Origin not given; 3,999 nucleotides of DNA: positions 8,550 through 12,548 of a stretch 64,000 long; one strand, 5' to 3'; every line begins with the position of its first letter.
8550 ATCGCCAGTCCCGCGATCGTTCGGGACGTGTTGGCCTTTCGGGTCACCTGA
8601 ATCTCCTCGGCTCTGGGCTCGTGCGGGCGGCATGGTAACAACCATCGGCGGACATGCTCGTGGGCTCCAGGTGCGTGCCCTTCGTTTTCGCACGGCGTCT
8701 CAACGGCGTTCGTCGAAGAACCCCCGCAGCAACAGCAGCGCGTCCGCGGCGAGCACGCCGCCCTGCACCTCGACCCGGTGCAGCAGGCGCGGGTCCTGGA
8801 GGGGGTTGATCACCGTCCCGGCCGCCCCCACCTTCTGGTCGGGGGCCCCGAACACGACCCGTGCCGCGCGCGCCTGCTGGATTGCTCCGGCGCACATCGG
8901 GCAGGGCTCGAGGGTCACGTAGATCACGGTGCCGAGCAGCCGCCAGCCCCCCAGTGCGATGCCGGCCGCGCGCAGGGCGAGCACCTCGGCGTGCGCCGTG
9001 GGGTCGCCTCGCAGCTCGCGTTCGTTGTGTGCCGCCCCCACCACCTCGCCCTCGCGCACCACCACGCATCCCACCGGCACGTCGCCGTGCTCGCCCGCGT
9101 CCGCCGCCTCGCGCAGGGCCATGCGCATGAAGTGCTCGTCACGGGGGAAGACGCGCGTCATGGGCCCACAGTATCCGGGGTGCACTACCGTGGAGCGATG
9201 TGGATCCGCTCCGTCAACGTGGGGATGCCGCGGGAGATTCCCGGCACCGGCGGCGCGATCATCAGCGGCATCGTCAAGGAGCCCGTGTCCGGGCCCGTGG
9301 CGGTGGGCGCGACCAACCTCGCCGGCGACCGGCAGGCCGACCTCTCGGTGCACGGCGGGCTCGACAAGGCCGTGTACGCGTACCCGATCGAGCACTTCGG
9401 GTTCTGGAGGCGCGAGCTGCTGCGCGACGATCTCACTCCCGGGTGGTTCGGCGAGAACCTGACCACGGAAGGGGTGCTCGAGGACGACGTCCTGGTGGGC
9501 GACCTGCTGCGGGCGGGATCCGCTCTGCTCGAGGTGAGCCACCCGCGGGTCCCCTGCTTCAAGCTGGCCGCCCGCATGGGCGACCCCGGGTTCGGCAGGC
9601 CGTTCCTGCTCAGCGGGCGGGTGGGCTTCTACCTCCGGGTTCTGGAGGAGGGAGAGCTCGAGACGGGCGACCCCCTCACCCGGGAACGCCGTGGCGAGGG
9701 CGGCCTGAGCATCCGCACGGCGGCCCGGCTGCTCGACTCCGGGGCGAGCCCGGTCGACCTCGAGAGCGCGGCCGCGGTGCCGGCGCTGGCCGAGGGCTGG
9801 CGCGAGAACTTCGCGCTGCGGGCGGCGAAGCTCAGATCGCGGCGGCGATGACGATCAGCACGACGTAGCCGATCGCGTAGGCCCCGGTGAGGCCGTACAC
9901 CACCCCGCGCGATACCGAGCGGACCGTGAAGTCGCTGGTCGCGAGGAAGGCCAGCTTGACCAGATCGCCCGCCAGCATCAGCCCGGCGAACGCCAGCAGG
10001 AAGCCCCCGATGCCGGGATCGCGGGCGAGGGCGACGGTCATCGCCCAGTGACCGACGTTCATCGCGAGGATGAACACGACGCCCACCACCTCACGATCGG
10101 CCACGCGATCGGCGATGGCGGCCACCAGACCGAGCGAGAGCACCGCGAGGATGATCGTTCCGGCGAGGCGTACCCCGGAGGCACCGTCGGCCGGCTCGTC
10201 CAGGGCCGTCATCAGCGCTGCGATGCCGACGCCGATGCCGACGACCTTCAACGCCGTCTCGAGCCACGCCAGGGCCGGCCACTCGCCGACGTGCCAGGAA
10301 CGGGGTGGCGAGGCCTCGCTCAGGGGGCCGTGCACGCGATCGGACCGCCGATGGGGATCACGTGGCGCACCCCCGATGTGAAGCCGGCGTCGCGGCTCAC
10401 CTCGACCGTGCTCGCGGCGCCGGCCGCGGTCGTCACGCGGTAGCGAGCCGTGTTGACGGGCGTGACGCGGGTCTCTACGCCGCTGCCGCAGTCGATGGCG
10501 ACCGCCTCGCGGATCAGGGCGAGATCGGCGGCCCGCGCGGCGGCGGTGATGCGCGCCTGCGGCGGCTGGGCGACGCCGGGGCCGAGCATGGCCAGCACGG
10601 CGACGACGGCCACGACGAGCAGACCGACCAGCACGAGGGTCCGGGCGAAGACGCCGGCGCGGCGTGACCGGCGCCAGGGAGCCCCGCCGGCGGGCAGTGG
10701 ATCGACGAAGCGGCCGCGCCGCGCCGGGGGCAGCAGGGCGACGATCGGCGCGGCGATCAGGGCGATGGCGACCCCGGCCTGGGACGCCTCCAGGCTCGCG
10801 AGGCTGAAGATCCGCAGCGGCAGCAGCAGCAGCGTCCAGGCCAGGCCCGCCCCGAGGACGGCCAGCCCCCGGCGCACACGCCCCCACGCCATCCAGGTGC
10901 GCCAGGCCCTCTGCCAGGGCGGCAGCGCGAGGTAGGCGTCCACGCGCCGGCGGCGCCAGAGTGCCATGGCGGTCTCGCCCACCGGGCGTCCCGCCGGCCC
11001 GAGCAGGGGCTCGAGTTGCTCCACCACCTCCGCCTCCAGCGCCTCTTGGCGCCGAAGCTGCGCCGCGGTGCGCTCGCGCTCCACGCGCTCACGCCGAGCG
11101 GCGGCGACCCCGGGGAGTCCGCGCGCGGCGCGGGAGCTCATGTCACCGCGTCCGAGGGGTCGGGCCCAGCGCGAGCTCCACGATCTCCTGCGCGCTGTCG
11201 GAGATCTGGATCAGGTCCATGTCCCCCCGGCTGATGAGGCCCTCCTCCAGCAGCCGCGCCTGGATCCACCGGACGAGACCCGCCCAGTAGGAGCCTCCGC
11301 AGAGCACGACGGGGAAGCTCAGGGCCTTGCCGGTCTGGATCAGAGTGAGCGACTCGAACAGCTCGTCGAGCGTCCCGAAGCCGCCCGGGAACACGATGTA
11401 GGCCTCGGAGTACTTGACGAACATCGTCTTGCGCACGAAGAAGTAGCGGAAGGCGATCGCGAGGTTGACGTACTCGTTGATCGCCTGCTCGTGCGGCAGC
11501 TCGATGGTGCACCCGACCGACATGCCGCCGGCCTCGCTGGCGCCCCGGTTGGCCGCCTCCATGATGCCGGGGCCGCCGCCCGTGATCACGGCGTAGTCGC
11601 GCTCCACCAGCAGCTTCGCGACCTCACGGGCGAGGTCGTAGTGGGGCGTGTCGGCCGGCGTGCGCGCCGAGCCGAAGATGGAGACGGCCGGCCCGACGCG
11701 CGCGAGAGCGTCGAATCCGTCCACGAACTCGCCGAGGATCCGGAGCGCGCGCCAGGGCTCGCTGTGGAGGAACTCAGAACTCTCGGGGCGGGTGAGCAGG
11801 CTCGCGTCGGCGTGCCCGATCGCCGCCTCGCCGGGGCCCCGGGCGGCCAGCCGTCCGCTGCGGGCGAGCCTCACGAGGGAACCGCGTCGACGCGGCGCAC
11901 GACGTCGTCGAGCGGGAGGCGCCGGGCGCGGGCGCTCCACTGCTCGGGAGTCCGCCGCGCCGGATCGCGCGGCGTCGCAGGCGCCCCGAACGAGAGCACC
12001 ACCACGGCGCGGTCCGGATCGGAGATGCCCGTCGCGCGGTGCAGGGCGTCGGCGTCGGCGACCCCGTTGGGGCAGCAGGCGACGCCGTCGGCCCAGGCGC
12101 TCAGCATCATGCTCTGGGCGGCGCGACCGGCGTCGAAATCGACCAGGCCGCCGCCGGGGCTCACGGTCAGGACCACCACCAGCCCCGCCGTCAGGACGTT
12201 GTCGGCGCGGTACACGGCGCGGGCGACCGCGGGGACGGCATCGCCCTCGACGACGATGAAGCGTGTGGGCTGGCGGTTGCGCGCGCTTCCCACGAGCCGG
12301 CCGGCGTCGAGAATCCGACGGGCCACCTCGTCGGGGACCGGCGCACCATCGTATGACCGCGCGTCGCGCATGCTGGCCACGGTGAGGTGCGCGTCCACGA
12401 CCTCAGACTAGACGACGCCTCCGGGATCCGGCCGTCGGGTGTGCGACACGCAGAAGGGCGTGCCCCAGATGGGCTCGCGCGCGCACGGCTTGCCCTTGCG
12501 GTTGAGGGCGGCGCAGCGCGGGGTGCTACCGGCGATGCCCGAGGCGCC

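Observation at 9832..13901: CarH-type B12 photoreceptor divergent from a 5-gene operon with no carotenoid genes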

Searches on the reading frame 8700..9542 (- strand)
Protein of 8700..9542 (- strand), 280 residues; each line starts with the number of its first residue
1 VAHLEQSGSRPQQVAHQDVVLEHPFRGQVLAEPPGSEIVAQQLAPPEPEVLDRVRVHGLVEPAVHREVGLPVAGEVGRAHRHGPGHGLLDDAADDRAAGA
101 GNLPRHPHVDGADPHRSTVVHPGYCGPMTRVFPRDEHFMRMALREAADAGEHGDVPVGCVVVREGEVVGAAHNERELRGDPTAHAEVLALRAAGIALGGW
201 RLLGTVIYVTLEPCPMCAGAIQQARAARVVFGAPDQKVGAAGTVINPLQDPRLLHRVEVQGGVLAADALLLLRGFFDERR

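Call 3: search_protein_families(library=pfam, proteins=[window:8700-9542:-], max_evalue=0.01)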
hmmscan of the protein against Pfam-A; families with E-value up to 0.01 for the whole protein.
window:8700-9542:- (280 aa): 3 families
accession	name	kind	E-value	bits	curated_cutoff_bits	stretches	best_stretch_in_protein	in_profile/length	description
PF14437.12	MafB19-deam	-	4.8e-34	117.7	27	1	135-280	3-142/142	MafB19-like deaminase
PF00383.29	dCMP_cyt_deam_1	-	7.6e-30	103.3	25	1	135-232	4-101/102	Cytidine and deoxycytidylate deaminase zinc-binding region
PF14439.12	Bd3614-deam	-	3e-06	27.6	38.5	1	159-238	13-95/113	Bd3614-like deaminase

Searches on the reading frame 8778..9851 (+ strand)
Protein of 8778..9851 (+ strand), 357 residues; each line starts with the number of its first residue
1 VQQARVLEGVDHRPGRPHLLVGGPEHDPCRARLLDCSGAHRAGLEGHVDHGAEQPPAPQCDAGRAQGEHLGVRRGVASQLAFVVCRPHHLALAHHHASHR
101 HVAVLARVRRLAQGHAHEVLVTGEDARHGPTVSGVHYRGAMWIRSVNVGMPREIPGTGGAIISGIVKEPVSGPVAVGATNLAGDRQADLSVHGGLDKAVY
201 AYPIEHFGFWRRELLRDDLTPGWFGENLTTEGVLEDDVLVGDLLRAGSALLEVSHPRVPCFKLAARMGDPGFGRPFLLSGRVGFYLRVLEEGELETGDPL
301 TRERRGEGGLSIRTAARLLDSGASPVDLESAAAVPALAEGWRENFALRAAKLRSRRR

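Call 3: search_protein_families(library=pfam, proteins=[window:8778-9851:+], max_evalue=0.01)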
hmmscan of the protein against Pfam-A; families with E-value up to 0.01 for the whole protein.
window:8778-9851:+ (357 aa): 2 families
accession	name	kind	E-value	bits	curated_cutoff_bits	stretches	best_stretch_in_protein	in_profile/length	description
PF03473.23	MOSC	-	5.8e-32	110.7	22.7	1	189-300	2-119/120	MOSC domain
PF03475.19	YiiM_3-alpha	-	0.0027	18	22.7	1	327-348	19-40/44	YiiM-like, 3-alpha helix domain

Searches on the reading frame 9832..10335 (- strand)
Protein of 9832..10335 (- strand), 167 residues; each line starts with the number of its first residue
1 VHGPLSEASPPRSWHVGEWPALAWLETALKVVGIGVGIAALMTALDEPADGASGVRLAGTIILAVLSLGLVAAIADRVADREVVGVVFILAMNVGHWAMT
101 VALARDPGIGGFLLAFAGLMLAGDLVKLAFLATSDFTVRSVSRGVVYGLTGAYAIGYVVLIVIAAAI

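Call 16: search_protein_families(library=ncbifam, proteins=[window:9832-10323:-], max_evalue=1)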
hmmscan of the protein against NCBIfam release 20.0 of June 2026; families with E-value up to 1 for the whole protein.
window:9832-10323:- (163 aa): 1 family
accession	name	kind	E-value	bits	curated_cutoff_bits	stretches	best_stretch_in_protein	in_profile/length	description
NF038292.1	SagF_ScfC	equivalog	0.068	13.1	70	1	56-117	162-221/225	SagF family protein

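Call 60: search_protein_families(library=pfam, proteins=[window:9832-10335:-], max_evalue=5)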
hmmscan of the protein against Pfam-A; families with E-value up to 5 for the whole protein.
window:9832-10335:- (167 aa): 0 families

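Call 74: predict_structure(protein=window:9835-10335:-)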
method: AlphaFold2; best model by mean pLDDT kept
length: 167 residues; sequences in the alignment: 1
mean_pLDDT: 58.1   pTM: 0.36
mean pLDDT of the five models: 58.1, 56.9, 54.3, 52.0, 48.8
residues with pLDDT >= 90: 0; 70-90: 4; 50-70: 144; < 50: 19
segments of 3 or more residues with pLDDT < 50: 136-138, 161-167
pLDDT, mean of each block of 10 residues (from residue 1): 52 57 63 63 61 59 60 53 59 65 64 65 60 51 53 51 48
secondary structure, 60 per line:
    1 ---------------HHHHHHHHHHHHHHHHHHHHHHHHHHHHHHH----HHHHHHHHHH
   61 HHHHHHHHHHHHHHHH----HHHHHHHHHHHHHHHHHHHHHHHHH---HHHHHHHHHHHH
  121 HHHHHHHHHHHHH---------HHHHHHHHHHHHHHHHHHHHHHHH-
elements in order: H16-46 H51-76 H81-105 H109-133 H143-166
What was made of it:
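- Tried and rejected: The single-sequence model has pLDDT 58 (call 74), so no fold search was made.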

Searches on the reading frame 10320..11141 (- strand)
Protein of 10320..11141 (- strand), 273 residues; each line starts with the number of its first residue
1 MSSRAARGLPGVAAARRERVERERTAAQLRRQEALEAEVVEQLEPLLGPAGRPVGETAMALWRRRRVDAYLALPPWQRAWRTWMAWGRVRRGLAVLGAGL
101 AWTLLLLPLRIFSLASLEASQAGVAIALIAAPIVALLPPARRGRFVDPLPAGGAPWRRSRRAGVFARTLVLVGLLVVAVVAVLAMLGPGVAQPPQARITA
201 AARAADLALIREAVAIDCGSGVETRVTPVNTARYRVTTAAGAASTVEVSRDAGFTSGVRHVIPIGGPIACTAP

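Call 3: search_protein_families(library=pfam, proteins=[window:10320-11141:-], max_evalue=0.01)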
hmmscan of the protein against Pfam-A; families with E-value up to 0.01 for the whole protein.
window:10320-11141:- (273 aa): 0 families

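Call 16: search_protein_families(library=ncbifam, proteins=[window:10320-11141:-], max_evalue=1)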
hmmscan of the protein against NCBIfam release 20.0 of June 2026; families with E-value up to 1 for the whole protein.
window:10320-11141:- (273 aa): 0 families

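Call 60: search_protein_families(library=pfam, proteins=[window:10320-11141:-], max_evalue=5)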
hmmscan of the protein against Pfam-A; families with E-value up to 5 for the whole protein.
window:10320-11141:- (273 aa): 3 families
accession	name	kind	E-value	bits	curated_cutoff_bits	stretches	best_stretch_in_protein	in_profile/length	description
PF12911.12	OppC_N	-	0.053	13.9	23.9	1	165-194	11-40/53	N-terminal TM domain of oligopeptide transport permease C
PF14378.12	PAP2_3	-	0.054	13.7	27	1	156-207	53-102/190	PAP2 superfamily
PF24057.1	DUF7358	-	4.9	7.2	27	0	167-204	37-74/229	Domain of unknown function (DUF7358)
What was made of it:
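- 10320..11141 (-): g4: 273-aa membrane protein with a charged N-terminal region, 2-3 TM segments and a small C-terminal domain with two Cys. Function unknown. No Pfam or NCBIfam family (calls 3, 16, 60).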

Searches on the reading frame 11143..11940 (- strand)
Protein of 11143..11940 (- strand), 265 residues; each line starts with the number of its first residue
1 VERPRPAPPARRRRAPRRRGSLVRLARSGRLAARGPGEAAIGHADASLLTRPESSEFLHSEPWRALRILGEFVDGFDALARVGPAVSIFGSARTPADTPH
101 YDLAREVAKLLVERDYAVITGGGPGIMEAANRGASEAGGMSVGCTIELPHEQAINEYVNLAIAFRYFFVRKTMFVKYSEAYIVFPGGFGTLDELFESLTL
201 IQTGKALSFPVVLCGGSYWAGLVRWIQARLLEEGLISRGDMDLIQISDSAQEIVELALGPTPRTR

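Call 3: search_protein_families(library=pfam, proteins=[window:11143-11940:-], max_evalue=0.01)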
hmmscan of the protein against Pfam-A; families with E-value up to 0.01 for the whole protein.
window:11143-11940:- (265 aa): 2 families
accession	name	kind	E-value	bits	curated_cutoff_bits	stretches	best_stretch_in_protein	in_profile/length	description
PF03641.19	Lysine_decarbox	-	5.6e-34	117.6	27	1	127-255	1-129/131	Possible lysine decarboxylase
PF18306.6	LDcluster4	-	7.3e-20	71.6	26.3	1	85-198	3-114/151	SLOG cluster4 family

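Call 16: search_protein_families(library=ncbifam, proteins=[window:11143-11940:-], max_evalue=1)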
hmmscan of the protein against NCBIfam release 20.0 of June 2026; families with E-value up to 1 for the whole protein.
window:11143-11940:- (265 aa): 4 families
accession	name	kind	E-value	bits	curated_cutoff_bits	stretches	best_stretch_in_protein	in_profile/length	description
TIGR00730.1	TIGR00730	subfamily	3.1e-44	150.8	96.35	1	85-255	2-173/178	TIGR00730 family Rossman fold protein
TIGR00725.1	TIGR00725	hypoth_equivalog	2.4e-19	69.3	106.9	1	86-200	4-114/159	TIGR00725 family protein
NF058542.1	CtkRMPhLog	equivalog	2.8e-17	63.2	300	1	86-256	4-174/177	cytokinin riboside 5'-monophosphate phosphoribohydrolase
NF038390.1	Nsidase_PpnN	equivalog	2.1e-10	39.9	450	1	100-217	160-287/450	nucleotide 5'-monophosphate nucleosidase PpnN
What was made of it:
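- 11143..11874 (-): g3: type II LOG (nucleoside 5'-monophosphate phosphoribohydrolase). The GTGA overlaps the g2 stop. PF03641 and TIGR00730 above their cut-offs (calls 3, 16).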

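Call 35: search_solved_structures(query=window:11143-11874:-, max_evalue=0.001)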
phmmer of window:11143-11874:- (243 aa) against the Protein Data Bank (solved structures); distinct sequences matched with E-value up to 0.001: 26.
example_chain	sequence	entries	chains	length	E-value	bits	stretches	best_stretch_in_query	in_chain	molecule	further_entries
5wq3_A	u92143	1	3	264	3.6e-78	265.5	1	21-234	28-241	Cytokinin riboside 5'-monophosphate phosphoribohydrolase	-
5zi9_A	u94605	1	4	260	6.8e-77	261.3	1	13-235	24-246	Cytokinin riboside 5'-monophosphate phosphoribohydrolase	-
1wek_A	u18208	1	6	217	8.7e-62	211.8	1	30-237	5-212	hypothetical protein TT1465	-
9us2_A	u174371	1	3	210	6.5e-59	202.4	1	53-233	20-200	Cytokinin riboside 5'-monophosphate phosphoribohydrolase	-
2a33_A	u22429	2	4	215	2.1e-13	53.5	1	72-233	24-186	hypothetical protein | Uncharacterized protein At2g37210/T2N18.3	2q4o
7w2i_A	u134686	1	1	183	5.8e-13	52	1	70-232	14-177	Cytokinin riboside 5'-monophosphate phosphoribohydrolase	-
7w2i_B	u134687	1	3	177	6e-13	52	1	70-232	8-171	Cytokinin riboside 5'-monophosphate phosphoribohydrolase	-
3qua_A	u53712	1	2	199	1.3e-12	50.9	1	71-233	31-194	Putative uncharacterized protein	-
3sbx_A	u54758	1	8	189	2.8e-11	46.5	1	70-232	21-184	Putative uncharacterized protein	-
1weh_A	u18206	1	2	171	3.2e-11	46.3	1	64-202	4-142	Conserved hypothetical protein TT1887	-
5its_A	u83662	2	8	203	5.7e-10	42.2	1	64-226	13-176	Cytokinin riboside 5'-monophosphate phosphoribohydrolase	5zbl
1ydh_A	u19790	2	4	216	5.9e-10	42.2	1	79-236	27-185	At5g11950 | Lysine decarboxylase-like protein At5g11950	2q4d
1rcu_A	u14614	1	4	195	1.3e-09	41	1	78-198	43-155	conserved hypothetical protein VT76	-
5zbj_A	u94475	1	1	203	2.5e-09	40.1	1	64-233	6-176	Putative cytokinin riboside 5'-monophosphate phosphoribohydrolase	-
5zbk_A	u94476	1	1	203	1.8e-08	37.3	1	64-233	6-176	Putative cytokinin riboside 5'-monophosphate phosphoribohydrolase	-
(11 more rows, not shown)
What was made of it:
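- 11143..11874 (-): 5WQ3 E=4e-78 (call 35).
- LOG type II is a widespread housekeeping-type gene (call 35).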

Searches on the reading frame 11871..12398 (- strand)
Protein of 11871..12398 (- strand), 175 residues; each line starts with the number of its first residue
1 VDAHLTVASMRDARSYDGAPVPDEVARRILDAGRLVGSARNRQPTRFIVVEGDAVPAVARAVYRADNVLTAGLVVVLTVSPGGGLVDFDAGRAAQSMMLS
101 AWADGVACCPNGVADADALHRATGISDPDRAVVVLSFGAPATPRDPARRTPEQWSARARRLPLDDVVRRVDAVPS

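Call 3: search_protein_families(library=pfam, proteins=[window:11871-12398:-], max_evalue=0.01)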
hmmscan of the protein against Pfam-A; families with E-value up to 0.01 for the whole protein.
window:11871-12398:- (175 aa): 2 families
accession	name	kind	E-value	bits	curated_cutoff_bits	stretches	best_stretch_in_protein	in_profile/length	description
PF00881.29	Nitroreductase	-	6e-19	69.3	23.5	2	87-138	116-166/167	Nitroreductase family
PF14512.11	TM1586_NiRdase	-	8.2e-05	22.8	27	0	24-62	158-195/215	Putative TM nitroreductase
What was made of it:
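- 11871..12398 (-): g2: 175-aa nitroreductase-family (FMN) oxidoreductase. PF00881 at 69 bits (call 3).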

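Call 16: search_protein_families(library=ncbifam, proteins=[window:11871-12398:-], max_evalue=1)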
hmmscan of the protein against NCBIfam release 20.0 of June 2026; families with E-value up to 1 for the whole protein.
window:11871-12398:- (175 aa): 5 families
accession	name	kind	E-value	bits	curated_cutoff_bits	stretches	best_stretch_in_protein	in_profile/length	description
TIGR02476.1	BluB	equivalog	2.3e-08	33.7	150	2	8-67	14-73/205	5,6-dimethylbenzimidazole synthase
NF003768.0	PRK05365.1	equivalog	3.8e-06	26.5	152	1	10-56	21-67/200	malonic semialdehyde reductase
NF047509.1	Rv3131_FMN_oxido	subfamily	0.00087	18.9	199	1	73-152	231-316/319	Acg family FMN-binding oxidoreductase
NF008088.0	PRK10828.1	equivalog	0.0088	15.6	183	1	13-58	14-58/183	NAD(P)H nitroreductase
NF008275.0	PRK11053.1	equivalog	0.058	12.9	227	1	14-78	14-85/217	oxygen-insensitive NAD(P)H nitroreductase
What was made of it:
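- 11871..12398 (-): BluB model 33.7 bits against a 150-bit cut-off (call 16).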

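Call 34: search_solved_structures(query=window:11871-12398:-, max_evalue=0.01)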
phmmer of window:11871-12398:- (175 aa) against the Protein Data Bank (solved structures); distinct sequences matched with E-value up to 0.01: 20.
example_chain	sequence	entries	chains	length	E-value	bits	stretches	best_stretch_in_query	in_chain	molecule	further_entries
8cqt_A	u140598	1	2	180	2.1e-09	40.6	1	6-153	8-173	Putative NADH dehydrogenase/NAD(P)H nitroreductase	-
6mol_A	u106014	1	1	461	3.4e-08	36.7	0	115-169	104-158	Monoextended DARPin R12 (M_R12)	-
4dn2_A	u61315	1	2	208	3.8e-07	33.3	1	7-56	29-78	Nitroreductase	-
8uc3_A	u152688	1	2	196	7.5e-07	32.3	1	8-151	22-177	Albonoursin synthase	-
3e39_A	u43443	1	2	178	4.2e-06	29.9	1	8-110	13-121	Putative Nitroreductase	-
3ge5_A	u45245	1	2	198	1.4e-05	28.2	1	10-144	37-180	putative NAD(P)H:FMN oxidoreductase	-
1nox_A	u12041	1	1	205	1.9e-05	27.8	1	2-80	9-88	NADH OXIDASE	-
9exv_A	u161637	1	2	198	3.2e-05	27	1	6-150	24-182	Nitroreductase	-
3h4o_A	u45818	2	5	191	5.3e-05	26.3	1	12-149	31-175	NITROREDUCTASE FAMILY PROTEIN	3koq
3ge6_A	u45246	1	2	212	0.00011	25.3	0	7-63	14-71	Nitroreductase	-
2fre_A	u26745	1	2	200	0.00039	23.5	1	13-54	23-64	NAD(P)H-flavin oxidoreductase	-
4g8s_A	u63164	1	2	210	0.0004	23.4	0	4-58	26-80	Nitroreductase family protein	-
2wzv_A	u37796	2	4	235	0.00089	22.3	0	86-138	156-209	NFNB PROTEIN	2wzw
3m5k_A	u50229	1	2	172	0.0014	21.6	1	6-108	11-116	Putative NADH dehydrogenase/NAD(P)H nitroreductase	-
3gfa_A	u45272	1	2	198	0.0016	21.4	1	7-61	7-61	Putative nitroreductase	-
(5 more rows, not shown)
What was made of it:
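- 11871..12398 (-): Closest PDB entry 8CQT, E=2e-9 (call 34).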
